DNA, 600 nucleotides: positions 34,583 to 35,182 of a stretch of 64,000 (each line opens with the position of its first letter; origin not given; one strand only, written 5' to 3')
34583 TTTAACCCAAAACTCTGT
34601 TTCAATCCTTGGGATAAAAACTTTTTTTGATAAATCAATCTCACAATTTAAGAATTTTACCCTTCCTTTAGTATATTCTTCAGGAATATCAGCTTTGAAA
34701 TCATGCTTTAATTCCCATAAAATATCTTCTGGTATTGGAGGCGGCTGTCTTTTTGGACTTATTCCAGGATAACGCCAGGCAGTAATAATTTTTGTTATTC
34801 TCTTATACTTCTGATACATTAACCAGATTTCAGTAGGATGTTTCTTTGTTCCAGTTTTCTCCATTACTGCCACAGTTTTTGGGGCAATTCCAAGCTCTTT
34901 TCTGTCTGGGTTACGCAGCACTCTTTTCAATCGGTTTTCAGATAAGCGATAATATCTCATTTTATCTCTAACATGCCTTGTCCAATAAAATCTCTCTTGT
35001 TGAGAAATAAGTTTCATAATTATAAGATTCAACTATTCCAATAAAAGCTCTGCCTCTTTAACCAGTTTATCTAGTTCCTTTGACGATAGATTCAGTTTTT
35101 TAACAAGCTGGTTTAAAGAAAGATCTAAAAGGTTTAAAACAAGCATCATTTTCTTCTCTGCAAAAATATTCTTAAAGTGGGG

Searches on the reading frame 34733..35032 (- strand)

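Call 67: search_protein_families(library=pfam, proteins=[window:34733-35032:-], max_evalue=10)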
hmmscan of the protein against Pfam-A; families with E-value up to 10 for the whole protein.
window:34733-35032:- (100 aa): 1 family
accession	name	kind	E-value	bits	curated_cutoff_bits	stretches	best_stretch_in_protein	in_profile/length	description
PF14076.12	DUF4258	-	0.028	15.2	25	1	17-85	1-69/71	Domain of unknown function (DUF4258)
